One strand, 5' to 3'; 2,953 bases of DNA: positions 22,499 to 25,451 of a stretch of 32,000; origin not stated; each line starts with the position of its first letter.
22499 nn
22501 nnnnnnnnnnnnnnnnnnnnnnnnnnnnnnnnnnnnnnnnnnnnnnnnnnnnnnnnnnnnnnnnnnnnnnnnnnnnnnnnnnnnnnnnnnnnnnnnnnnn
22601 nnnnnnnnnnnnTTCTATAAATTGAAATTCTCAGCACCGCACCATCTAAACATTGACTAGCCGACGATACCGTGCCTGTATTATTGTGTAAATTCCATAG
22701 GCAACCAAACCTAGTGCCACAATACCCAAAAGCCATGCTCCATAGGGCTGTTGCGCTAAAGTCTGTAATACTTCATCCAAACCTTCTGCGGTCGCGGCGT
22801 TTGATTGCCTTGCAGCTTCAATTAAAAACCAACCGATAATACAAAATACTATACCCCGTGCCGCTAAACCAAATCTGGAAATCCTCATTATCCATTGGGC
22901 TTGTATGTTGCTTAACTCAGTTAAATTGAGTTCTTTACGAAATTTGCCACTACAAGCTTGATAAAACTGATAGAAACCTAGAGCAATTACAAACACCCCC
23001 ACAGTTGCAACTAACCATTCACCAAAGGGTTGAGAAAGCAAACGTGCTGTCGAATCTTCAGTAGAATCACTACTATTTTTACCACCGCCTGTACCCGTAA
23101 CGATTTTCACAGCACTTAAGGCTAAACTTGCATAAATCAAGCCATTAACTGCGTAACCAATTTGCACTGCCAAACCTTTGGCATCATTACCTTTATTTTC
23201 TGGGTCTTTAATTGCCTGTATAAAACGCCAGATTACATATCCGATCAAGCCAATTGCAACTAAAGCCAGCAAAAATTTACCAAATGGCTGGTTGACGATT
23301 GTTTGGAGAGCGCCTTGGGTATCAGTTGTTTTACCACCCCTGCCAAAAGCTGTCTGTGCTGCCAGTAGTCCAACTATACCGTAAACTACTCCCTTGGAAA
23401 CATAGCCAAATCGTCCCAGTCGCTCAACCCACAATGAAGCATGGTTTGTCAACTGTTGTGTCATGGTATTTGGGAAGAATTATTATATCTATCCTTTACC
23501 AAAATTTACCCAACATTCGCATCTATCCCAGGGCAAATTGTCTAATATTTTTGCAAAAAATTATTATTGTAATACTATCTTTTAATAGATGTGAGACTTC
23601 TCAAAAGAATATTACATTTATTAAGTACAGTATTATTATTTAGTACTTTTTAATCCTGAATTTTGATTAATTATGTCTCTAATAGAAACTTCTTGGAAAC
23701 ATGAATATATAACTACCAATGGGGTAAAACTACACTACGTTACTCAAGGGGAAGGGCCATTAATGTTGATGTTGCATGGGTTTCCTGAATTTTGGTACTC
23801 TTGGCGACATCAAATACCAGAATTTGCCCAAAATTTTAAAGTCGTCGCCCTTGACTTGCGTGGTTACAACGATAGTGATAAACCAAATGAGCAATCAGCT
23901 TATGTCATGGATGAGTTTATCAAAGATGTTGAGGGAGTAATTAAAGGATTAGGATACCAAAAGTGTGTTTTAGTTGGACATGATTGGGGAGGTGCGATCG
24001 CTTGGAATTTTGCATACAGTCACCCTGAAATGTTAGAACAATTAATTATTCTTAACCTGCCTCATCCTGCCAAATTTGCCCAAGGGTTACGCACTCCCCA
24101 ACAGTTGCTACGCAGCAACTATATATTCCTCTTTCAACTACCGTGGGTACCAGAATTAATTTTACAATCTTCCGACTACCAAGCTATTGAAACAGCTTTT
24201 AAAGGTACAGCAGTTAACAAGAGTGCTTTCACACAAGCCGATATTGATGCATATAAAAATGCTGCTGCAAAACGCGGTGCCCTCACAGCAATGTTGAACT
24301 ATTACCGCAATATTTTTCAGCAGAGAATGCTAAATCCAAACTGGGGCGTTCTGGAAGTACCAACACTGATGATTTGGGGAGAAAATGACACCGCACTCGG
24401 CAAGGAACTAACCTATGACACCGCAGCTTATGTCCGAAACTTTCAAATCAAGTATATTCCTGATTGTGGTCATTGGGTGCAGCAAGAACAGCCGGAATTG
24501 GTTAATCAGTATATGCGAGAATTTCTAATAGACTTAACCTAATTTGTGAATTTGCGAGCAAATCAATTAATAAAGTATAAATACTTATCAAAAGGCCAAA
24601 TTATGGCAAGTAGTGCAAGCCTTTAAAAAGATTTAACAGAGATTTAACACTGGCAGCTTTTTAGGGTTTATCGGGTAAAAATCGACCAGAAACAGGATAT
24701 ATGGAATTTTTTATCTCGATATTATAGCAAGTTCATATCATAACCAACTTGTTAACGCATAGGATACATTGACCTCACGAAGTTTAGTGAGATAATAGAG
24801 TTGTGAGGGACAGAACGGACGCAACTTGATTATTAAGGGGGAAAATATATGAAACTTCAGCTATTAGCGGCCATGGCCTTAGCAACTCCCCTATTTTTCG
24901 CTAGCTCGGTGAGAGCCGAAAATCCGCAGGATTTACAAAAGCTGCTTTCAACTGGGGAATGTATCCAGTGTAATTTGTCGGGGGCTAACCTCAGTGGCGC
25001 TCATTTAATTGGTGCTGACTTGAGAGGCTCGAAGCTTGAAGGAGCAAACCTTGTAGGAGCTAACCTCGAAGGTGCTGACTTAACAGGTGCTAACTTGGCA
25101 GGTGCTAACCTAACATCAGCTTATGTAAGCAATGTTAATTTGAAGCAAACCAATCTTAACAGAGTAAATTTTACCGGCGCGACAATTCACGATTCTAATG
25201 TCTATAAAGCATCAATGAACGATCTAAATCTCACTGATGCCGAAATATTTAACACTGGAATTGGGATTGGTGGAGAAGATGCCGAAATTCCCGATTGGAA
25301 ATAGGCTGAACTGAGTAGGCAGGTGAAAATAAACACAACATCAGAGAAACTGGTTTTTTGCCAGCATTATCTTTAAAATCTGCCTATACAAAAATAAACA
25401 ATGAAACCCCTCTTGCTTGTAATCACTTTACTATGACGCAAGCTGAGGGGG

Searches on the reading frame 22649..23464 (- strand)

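Call 15: search_protein_families(library=pfam, proteins=[window:22649-23464:-], max_evalue=0.01)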
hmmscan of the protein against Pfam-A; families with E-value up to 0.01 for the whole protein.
window:22649-23464:- (272 aa): 3 families
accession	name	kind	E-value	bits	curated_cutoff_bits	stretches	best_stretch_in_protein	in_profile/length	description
PF06724.16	DUF1206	-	5.2e-71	235.1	26.2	3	198-267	1-70/70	Domain of Unknown Function (DUF1206)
PF05425.18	CopD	-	0.00013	22.7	32.1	0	111-168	7-62/105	Copper resistance protein D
PF13042.11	DUF3902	-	0.0055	16.8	25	0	145-214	27-90/161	Protein of unknown function (DUF3902)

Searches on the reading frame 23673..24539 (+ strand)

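Call 15: search_protein_families(library=pfam, proteins=[window:23673-24539:+], max_evalue=0.01)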
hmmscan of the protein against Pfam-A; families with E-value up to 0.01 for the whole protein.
window:23673-24539:+ (289 aa): 4 families
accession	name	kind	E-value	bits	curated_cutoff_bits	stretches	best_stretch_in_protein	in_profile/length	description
PF00561.26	Abhydrolase_1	-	2.3e-32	113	25.8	1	29-272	1-243/245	alpha/beta hydrolase fold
PF12697.13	Abhydrolase_6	-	6.5e-21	76.4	26.3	1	32-278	2-215/217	Alpha/beta hydrolase family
PF12146.15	Hydrolase_4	-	1.7e-11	44.3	27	1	31-273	7-238/239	Serine aminopeptidase, S33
PF03096.20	Ndr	-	1.8e-09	37.2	23.3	1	46-285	47-276/283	Ndr family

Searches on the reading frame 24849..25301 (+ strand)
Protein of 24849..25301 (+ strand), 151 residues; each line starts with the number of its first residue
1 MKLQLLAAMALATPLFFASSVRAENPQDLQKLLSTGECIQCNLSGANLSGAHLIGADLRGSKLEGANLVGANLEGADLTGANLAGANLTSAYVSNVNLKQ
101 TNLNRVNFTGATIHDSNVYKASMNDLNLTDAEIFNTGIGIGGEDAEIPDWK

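Call 15: search_protein_families(library=pfam, proteins=[window:24849-25301:+], max_evalue=0.01)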
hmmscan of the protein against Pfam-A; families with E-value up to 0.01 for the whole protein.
window:24849-25301:+ (151 aa): 3 families
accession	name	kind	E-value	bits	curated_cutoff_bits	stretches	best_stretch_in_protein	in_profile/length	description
PF00805.28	Pentapeptide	-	1.5e-33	114.4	20.2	3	41-80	1-40/40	Pentapeptide repeats (8 copies)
PF13599.13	Pentapeptide_4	-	1.5e-12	47.9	38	2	71-133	11-73/78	Pentapeptide repeat region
PF13576.12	Pentapeptide_3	-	1.1e-10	42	27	1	40-81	3-47/48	Pentapeptide repeats (9 copies)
